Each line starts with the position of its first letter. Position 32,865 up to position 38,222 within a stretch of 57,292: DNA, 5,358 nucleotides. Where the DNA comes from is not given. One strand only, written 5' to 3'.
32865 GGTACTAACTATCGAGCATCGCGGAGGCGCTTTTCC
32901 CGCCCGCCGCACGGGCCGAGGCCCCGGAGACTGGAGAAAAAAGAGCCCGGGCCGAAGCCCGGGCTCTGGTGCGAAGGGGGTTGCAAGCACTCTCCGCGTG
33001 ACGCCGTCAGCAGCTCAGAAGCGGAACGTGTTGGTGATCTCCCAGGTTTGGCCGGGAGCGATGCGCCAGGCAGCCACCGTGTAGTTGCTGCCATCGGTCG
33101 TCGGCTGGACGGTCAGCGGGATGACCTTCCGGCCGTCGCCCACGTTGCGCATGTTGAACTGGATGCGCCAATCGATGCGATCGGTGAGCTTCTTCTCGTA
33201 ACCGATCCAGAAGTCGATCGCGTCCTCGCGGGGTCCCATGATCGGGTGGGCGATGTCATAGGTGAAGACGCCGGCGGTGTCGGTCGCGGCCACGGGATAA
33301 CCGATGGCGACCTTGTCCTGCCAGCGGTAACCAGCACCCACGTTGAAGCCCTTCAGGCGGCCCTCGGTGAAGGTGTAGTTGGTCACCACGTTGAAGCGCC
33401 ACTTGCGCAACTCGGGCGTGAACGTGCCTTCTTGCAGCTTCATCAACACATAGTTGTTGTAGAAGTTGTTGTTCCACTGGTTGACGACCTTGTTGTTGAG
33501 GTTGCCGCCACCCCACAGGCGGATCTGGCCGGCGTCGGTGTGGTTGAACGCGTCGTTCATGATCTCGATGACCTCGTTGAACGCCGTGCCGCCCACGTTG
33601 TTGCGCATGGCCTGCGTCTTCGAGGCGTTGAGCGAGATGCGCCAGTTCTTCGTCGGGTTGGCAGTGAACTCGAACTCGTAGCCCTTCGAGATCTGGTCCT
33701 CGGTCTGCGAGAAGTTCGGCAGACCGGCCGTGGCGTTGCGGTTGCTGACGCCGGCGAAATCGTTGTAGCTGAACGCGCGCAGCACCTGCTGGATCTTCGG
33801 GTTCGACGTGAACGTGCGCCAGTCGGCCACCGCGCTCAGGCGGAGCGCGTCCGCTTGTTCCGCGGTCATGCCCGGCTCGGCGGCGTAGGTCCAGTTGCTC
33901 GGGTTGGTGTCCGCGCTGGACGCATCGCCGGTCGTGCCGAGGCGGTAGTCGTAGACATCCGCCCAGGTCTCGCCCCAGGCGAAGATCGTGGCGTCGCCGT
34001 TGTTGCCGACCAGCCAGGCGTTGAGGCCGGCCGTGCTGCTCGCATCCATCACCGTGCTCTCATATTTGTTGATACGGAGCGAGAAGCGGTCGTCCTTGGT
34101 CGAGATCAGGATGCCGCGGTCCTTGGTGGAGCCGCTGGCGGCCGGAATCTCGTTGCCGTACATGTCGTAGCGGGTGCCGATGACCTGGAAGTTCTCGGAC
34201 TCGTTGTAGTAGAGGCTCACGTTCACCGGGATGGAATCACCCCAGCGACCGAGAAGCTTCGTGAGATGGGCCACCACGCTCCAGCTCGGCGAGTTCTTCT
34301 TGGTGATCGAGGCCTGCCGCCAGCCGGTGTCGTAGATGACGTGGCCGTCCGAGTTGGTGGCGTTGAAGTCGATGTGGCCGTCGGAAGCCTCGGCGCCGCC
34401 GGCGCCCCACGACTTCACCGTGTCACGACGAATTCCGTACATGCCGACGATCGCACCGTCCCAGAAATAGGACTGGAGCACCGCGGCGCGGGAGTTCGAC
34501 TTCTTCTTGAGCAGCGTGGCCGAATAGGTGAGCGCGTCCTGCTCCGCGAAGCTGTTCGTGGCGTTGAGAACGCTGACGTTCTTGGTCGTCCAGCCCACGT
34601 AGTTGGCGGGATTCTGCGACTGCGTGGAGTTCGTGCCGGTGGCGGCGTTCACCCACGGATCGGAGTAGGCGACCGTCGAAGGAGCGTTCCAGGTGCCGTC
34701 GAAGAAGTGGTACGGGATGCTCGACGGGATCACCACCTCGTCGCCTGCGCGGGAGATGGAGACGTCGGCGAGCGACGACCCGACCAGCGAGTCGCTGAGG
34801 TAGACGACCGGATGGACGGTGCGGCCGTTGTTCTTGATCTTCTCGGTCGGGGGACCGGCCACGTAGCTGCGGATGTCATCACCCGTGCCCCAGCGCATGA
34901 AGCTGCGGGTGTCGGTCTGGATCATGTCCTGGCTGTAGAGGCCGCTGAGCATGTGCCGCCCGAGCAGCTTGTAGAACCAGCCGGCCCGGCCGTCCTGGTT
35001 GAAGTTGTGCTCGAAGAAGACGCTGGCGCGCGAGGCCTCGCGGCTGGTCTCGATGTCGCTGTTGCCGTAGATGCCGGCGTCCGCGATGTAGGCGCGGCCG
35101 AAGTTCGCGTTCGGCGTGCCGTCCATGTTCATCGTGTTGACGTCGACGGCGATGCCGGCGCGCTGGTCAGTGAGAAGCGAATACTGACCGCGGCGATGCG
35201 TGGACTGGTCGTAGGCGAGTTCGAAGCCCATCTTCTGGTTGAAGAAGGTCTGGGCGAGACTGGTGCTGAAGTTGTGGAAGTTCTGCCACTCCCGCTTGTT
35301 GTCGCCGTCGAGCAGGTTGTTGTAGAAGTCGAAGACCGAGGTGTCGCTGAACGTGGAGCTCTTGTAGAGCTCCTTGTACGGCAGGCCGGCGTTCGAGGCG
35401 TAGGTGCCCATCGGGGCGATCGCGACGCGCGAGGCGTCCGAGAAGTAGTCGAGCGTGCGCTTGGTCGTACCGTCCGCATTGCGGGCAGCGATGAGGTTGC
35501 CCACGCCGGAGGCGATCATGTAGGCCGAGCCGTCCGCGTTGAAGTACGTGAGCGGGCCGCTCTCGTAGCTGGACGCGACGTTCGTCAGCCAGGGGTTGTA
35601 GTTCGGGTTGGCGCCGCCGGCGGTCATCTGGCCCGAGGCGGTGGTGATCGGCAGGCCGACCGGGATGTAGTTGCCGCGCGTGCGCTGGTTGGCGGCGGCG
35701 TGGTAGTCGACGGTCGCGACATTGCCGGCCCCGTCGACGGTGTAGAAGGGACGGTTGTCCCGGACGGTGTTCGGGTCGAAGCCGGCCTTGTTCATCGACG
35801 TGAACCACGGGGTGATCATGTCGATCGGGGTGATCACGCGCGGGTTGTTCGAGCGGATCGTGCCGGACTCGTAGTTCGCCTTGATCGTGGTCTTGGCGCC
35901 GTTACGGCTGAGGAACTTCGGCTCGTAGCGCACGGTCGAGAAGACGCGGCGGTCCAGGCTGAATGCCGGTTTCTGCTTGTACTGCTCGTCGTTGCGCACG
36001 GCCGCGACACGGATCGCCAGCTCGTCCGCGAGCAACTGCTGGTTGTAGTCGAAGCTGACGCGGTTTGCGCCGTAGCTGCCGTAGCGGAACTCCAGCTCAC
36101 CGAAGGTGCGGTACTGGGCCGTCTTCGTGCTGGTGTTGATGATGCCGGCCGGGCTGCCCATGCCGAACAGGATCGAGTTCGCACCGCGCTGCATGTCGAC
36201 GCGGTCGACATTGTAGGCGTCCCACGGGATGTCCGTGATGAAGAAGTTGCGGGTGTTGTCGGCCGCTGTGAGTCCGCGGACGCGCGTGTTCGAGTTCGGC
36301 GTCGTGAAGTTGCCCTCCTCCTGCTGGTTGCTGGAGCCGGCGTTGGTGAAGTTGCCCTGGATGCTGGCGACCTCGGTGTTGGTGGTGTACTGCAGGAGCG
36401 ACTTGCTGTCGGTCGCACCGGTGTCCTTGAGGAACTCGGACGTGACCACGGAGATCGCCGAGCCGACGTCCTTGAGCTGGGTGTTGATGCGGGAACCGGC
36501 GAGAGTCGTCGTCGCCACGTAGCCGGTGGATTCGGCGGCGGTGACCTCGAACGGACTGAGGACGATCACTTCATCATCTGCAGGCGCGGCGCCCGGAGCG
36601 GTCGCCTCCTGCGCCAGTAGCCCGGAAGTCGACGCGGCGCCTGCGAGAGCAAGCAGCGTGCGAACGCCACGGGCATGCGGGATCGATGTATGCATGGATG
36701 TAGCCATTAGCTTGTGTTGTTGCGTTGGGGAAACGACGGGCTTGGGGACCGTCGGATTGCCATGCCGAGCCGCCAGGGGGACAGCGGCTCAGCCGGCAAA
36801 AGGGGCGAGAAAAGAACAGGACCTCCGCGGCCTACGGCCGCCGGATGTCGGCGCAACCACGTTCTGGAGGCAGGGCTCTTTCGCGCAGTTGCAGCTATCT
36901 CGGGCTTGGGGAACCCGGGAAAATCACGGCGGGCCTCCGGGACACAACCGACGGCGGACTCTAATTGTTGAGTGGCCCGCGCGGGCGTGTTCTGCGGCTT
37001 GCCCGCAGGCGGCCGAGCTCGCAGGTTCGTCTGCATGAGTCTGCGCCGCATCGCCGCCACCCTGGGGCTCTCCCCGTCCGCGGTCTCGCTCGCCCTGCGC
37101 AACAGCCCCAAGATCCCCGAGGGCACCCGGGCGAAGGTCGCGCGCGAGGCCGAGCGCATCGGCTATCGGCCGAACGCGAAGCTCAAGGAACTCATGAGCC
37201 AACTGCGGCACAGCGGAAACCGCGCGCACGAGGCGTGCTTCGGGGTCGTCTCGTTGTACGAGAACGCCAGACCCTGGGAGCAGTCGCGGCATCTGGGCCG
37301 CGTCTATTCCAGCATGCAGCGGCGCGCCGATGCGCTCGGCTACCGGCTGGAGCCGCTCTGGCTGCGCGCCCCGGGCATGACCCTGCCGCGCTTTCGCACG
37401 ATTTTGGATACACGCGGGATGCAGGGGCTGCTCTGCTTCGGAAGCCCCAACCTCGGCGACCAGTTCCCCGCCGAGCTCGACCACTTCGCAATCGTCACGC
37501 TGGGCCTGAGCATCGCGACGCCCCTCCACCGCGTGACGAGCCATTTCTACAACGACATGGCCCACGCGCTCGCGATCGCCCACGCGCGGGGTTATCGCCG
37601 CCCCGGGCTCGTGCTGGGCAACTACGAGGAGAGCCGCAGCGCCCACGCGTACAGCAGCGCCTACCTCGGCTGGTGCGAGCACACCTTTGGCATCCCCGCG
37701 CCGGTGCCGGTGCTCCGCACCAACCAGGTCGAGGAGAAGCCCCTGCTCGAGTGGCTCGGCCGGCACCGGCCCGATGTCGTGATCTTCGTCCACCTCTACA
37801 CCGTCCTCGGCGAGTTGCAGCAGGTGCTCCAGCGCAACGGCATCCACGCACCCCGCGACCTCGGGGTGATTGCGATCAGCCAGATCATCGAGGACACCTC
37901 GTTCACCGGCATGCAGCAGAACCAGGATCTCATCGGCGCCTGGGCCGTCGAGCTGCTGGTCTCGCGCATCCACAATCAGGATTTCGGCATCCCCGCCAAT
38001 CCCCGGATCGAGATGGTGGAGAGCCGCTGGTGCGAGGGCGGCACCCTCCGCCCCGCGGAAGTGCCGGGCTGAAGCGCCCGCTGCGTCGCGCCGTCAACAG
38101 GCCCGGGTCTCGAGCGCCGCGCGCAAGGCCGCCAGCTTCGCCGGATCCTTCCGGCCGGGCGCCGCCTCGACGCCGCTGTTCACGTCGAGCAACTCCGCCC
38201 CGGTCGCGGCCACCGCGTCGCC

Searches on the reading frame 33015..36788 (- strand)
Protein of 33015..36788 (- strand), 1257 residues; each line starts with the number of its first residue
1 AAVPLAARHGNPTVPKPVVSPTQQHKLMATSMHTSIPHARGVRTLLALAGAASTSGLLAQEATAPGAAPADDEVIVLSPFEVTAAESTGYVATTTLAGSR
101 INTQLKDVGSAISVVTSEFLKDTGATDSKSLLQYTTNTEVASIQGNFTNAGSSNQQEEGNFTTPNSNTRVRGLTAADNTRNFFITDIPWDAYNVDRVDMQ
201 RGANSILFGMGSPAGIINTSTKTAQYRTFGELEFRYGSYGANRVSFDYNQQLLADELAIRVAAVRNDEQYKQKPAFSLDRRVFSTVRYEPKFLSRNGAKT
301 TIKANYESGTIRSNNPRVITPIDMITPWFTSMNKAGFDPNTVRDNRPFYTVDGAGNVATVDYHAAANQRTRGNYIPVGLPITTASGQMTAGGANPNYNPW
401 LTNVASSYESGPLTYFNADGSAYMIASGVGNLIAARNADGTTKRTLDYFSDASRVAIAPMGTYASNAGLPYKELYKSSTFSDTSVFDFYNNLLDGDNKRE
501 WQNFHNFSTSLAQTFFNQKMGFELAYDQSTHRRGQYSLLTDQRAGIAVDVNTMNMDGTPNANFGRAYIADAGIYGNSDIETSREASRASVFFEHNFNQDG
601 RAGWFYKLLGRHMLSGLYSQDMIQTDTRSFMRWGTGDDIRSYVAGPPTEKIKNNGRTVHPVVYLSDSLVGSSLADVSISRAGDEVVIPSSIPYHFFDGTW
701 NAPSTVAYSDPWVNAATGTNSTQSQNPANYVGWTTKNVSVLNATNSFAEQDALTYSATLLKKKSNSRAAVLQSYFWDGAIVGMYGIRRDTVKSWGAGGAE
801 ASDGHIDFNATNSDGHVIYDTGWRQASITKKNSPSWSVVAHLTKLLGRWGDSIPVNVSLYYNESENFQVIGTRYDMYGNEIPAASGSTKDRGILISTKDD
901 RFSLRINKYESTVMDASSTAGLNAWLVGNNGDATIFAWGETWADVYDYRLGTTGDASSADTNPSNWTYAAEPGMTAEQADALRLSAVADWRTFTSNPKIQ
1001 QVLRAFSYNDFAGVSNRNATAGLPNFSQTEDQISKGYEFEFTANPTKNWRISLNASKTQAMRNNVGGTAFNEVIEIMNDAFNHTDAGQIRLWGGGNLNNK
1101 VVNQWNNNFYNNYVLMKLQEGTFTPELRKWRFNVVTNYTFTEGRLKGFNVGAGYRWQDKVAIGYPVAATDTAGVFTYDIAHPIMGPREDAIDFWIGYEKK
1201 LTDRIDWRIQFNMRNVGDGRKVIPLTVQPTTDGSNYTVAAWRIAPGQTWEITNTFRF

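Call 50: search_protein_families(library=pfam, proteins=[window:33015-36788:-], max_evalue=0.00001)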
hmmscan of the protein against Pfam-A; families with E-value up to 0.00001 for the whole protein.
window:33015-36788:- (1257 aa): 1 family
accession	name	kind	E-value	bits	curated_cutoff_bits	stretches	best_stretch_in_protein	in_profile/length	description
PF07715.20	Plug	-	1e-08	36.1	23.9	1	105-216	2-107/107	TonB-dependent Receptor Plug Domain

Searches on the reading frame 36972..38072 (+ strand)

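Call 50: search_protein_families(library=pfam, proteins=[window:36972-38072:+], max_evalue=0.00001)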
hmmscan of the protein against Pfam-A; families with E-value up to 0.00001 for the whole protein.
window:36972-38072:+ (366 aa): 1 family
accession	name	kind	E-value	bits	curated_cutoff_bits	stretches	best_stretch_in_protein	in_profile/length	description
PF13377.12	Peripla_BP_3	-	5.3e-10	40.1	26.5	1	204-346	5-156/167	Periplasmic binding protein-like domain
